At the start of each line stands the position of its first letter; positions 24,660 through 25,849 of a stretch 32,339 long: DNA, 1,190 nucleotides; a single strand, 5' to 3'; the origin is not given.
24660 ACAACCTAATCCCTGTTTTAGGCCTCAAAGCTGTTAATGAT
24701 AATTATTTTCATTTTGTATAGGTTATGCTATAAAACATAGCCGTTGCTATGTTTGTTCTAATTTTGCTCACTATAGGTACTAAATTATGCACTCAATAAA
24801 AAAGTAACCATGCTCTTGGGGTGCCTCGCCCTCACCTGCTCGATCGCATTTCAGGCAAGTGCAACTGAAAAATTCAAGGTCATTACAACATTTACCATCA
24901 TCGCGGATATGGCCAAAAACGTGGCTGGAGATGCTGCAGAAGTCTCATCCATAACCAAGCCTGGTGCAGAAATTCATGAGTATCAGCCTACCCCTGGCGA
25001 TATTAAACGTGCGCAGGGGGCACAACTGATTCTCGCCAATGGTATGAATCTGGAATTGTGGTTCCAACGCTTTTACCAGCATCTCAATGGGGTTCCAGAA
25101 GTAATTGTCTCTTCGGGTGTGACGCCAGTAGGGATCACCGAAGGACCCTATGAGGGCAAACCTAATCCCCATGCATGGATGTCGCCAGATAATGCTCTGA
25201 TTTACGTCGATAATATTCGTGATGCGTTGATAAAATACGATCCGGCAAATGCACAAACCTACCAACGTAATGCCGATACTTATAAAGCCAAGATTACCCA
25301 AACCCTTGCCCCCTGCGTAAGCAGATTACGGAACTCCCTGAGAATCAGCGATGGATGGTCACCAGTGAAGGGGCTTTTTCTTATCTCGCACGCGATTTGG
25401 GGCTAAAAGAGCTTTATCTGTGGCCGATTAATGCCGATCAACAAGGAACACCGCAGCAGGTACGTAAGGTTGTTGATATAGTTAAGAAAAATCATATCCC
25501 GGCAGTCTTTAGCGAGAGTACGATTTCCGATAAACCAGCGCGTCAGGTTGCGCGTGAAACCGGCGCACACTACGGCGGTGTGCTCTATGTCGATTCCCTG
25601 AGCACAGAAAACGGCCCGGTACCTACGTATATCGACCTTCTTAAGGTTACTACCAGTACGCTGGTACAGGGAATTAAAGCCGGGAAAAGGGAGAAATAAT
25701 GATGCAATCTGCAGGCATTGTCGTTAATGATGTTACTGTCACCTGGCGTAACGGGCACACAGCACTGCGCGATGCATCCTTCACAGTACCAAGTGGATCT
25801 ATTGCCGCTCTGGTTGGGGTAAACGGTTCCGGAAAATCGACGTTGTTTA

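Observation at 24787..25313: sitA carries a homopolymer frameshift, and possibly a second one at its start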

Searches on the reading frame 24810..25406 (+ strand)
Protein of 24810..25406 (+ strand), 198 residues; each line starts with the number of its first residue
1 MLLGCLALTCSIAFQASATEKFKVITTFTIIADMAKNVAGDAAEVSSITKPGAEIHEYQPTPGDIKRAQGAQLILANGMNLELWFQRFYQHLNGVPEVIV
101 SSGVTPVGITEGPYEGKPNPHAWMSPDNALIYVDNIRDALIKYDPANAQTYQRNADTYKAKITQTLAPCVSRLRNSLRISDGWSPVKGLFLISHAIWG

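Call 4: search_protein_families(library=ncbifam, proteins=[window:24810-25406:+])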
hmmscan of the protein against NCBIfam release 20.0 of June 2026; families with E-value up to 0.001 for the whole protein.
window:24810-25406:+ (198 aa): 8 families
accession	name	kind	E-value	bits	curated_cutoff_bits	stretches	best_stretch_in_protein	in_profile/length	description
NF040928.1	ABC_lipo_SloC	subfamily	5.6e-33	114.3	525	1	8-164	13-177/304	metal ABC transporter substrate-binding lipoprotein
NF053703.1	Mn_SBP_EfaA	exception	2.1e-32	112.5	485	1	14-164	28-184/310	Mn/Fe ABC transporter substrate-binding lipoprotein EfaA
NF040870.1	AztC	equivalog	3.3e-31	108.8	350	1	24-165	1-150/277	zinc ABC transporter substrate-binding protein AztC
NF053842.1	MnTportMntCDein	equivalog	5.4e-31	107.9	400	1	20-165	4-156/281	manganese ABC transporter substrate-binding protein MntC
NF047355.1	ABC_bind_Mn_Staph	exception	3.2e-30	105.4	500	1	14-164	25-183/309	manganese ABC transporter substrate-binding lipoprotein MntC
TIGR03772.1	anch_rpt_subst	equivalog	3.2e-23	82.1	350.45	2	116-165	314-363/486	anchored repeat ABC transporter, substrate-binding protein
NF033605.1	Zn_bnd_ABC_AdcA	exception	3.5e-15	56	700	2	17-82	30-95/517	zinc ABC transporter substrate-binding lipoprotein AdcA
NF007091.2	PRK09545.1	equivalog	4.4e-11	42.5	268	1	7-94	10-97/318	zinc ABC transporter substrate-binding protein ZnuA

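Call 11: list_cluster_members(proteins=[window:24810-25403:+, window:25355-25696:+, window:25699-26523:+])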
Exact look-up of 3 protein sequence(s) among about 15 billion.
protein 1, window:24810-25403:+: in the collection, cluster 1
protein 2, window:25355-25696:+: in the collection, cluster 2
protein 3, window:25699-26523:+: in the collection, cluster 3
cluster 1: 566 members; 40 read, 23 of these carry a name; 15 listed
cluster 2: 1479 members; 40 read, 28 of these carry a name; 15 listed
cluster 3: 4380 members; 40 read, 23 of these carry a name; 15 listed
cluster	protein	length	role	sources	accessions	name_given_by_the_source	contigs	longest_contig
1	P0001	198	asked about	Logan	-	-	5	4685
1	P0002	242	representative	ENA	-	-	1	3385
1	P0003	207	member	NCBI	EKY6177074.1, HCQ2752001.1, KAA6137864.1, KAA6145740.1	iron ABC transporter substrate-binding protein, partial [Escherichia coli]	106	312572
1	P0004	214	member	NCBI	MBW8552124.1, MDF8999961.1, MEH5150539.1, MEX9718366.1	iron/manganese ABC transporter substrate-binding protein SitA, partial [Escherichia coli]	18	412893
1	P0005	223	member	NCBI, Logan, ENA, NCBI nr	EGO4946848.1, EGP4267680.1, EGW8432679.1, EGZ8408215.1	TPA: iron/manganese ABC transporter substrate-binding protein SitA, partial [Escherichia ... | iron/manganese ABC transporter substrate-binding protein SitA [Escherichia coli]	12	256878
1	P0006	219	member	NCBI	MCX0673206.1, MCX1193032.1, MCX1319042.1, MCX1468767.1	iron/manganese ABC transporter substrate-binding protein SitA, partial [Escherichia coli]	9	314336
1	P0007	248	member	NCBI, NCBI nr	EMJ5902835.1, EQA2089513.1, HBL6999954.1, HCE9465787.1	iron/manganese ABC transporter substrate-binding protein SitA, partial [Escherichia coli] | iron/manganese ABC transporter substrate-binding protein SitA [Escherichia coli]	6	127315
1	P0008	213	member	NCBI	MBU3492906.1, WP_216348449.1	iron/manganese ABC transporter substrate-binding protein SitA, partial [Escherichia coli]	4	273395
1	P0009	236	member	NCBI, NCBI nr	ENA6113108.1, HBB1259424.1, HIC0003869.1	TPA: iron/manganese ABC transporter substrate-binding protein SitA, partial [Escherichia ... | iron/manganese ABC transporter substrate-binding protein SitA [Escherichia coli]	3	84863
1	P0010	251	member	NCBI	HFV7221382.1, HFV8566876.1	TPA: iron/manganese ABC transporter substrate-binding protein SitA, partial [Escherichia ...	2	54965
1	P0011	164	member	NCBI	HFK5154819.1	TPA: iron/manganese ABC transporter substrate-binding protein SitA, partial [Escherichia ...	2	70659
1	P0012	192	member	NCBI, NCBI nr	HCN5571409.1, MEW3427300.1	iron/manganese ABC transporter substrate-binding protein SitA, partial [Escherichia coli] | iron/manganese ABC transporter substrate-binding protein SitA [Escherichia coli]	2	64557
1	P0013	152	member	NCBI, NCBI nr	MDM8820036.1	iron/manganese ABC transporter substrate-binding protein SitA, partial [Escherichia coli] | iron/manganese ABC transporter substrate-binding protein SitA [Escherichia coli]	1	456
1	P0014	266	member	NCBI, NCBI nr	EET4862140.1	iron/manganese ABC transporter substrate-binding protein SitA, partial [Escherichia coli] | iron/manganese ABC transporter substrate-binding protein SitA [Escherichia coli]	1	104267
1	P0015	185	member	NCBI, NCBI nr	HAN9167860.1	TPA: iron/manganese ABC transporter substrate-binding protein SitA, partial [Escherichia ... | iron/manganese ABC transporter substrate-binding protein SitA [Escherichia coli]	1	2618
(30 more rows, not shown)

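Call 12: find_encoding_contigs(protein=window:24810-25403:+, flank=6000, max_places=10)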
Protein window:24810-25403:+ (198 aa): 5 contigs read that carry it; 5 places shown.
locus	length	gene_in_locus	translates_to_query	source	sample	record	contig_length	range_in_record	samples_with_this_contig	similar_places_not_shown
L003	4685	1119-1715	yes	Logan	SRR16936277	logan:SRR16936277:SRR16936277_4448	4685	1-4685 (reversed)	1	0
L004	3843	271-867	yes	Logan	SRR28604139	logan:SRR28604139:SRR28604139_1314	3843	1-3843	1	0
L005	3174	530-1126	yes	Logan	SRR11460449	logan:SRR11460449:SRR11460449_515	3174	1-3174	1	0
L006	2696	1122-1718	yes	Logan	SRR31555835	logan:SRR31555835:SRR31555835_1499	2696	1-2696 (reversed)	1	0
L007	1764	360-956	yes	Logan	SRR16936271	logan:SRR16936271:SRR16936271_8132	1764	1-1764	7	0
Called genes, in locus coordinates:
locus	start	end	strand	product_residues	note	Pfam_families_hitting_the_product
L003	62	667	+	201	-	PF00589:Phage_integrase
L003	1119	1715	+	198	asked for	PF01297:ZnuA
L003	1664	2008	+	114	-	PF01297:ZnuA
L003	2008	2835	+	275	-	PF00005:ABC_tran, PF02463:SMC_N (weak), PF13304:AAA_21 (faint)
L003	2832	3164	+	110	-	PF00950:ABC-3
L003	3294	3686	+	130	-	PF00950:ABC-3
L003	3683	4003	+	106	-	PF00950:ABC-3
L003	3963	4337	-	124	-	-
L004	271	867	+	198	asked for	PF01297:ZnuA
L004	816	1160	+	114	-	PF01297:ZnuA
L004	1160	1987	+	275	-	PF00005:ABC_tran, PF02463:SMC_N (weak), PF13304:AAA_21 (faint)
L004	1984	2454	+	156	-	PF00950:ABC-3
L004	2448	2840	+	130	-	PF00950:ABC-3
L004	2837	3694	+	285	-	PF00950:ABC-3, PF01032:FecCD (weak)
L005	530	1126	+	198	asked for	PF01297:ZnuA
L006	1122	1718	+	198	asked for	PF01297:ZnuA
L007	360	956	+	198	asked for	PF01297:ZnuA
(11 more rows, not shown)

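Call 31: list_cluster_members(proteins=[window:24909-25403:+, window:25397-25696:+, window:20134-21291:+, L012:14499-15410:+])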
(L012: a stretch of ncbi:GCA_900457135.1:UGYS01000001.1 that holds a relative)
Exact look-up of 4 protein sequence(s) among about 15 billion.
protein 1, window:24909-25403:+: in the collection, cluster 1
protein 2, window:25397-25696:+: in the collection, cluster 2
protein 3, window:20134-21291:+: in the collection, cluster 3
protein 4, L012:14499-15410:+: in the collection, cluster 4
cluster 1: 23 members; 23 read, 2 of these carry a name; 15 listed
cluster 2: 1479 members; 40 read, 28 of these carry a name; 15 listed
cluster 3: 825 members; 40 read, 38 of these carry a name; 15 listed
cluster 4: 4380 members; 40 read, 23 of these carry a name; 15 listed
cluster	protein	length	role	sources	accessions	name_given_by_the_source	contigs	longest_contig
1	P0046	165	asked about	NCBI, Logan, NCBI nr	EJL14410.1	periplasmic solute binding family protein [Shigella flexneri 6603-63]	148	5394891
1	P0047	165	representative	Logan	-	-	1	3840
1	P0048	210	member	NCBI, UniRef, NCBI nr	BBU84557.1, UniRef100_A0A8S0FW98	hypothetical protein EIMP300_59570 [Escherichia coli] | Iron/manganese transport system periplasmic binding protein SitA n=1 Tax=Escherichia coli ...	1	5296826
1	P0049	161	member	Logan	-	-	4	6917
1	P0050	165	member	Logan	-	-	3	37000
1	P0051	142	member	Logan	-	-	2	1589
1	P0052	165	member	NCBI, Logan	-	-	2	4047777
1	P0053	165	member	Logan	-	-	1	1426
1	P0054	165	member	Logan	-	-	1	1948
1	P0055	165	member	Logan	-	-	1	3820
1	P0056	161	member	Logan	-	-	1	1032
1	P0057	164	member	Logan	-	-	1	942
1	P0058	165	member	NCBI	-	-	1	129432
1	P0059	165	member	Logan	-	-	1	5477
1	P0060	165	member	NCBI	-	-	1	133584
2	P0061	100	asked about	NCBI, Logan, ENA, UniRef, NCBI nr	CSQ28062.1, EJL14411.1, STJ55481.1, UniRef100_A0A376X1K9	iron/manganese transport system periplasmic binding protein SitA [Escherichia coli] | Iron/manganese transport system periplasmic binding protein SitA n=1 Tax=Escherichia coli ... | ABC transport system periplasmic protein [Shigella flexneri 6603-63]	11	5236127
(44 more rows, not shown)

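Call 32: find_encoding_contigs(protein=P0046, flank=5000, max_places=10)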
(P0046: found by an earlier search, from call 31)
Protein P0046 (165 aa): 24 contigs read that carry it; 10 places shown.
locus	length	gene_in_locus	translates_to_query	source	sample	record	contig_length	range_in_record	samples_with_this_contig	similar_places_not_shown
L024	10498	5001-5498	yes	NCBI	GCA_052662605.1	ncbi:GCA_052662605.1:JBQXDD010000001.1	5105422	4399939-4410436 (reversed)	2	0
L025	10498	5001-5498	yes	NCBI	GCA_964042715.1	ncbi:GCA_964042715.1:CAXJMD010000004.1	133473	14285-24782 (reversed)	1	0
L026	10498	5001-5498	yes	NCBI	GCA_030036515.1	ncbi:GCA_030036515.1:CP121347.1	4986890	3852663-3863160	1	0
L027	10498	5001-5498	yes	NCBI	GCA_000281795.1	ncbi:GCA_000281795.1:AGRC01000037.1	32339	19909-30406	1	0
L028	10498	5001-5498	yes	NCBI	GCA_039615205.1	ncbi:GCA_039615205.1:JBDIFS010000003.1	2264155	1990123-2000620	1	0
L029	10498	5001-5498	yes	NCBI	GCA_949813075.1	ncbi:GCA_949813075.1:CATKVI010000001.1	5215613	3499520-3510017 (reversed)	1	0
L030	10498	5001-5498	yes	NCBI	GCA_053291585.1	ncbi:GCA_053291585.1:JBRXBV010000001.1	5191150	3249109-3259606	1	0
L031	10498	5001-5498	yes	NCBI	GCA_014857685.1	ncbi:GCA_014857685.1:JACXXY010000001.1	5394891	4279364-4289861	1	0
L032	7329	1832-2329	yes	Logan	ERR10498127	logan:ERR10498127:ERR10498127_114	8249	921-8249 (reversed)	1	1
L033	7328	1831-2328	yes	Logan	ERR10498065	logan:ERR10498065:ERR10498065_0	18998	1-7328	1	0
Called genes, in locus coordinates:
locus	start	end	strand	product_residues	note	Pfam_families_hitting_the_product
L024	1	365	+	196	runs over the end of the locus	PF04940:BLUF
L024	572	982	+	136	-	PF00563:EAL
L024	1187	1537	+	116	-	PF12728:HTH_17 (weak), PF13411:MerR_1, PF00376:MerR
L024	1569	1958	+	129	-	PF22267:MlrA_C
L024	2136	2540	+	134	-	PF07166:DUF1398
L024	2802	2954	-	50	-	-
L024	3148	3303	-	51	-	-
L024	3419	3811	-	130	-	-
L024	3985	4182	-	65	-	-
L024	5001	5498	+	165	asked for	PF01297:ZnuA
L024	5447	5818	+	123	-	PF01297:ZnuA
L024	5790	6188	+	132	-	PF00005:ABC_tran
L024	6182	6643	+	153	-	PF00005:ABC_tran, PF13304:AAA_21 (weak)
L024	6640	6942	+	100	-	PF00950:ABC-3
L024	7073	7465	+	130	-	PF00950:ABC-3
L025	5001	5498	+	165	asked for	PF01297:ZnuA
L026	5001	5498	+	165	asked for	PF01297:ZnuA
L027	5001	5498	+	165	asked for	PF01297:ZnuA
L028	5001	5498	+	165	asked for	PF01297:ZnuA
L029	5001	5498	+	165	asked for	PF01297:ZnuA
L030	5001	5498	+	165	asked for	PF01297:ZnuA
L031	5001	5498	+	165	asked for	PF01297:ZnuA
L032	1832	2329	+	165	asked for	PF01297:ZnuA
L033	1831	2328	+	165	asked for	PF01297:ZnuA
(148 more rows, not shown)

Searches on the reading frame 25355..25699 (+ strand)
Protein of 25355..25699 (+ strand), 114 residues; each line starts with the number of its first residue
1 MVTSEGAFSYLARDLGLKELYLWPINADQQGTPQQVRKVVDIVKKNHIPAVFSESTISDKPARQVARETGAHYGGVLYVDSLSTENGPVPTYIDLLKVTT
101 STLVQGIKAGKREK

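Call 4: search_protein_families(library=ncbifam, proteins=[window:25355-25699:+])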
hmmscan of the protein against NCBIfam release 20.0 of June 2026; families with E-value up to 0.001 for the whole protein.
window:25355-25699:+ (114 aa): 6 families
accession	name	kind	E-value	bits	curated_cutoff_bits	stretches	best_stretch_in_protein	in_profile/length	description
NF053703.1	Mn_SBP_EfaA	exception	8.9e-22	77.6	485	1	1-106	203-308/310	Mn/Fe ABC transporter substrate-binding lipoprotein EfaA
NF047355.1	ABC_bind_Mn_Staph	exception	7.3e-21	74.7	500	1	1-105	202-306/309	manganese ABC transporter substrate-binding lipoprotein MntC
NF040928.1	ABC_lipo_SloC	subfamily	2.9e-19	69.3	525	1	1-107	196-302/304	metal ABC transporter substrate-binding lipoprotein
NF040870.1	AztC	equivalog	5.4e-17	62.1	350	1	1-107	168-277/277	zinc ABC transporter substrate-binding protein AztC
NF053842.1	MnTportMntCDein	equivalog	9.4e-12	44.7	400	1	1-105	174-280/281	manganese ABC transporter substrate-binding protein MntC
TIGR03772.1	anch_rpt_subst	equivalog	2.8e-07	29.5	350.45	1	1-104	381-482/486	anchored repeat ABC transporter, substrate-binding protein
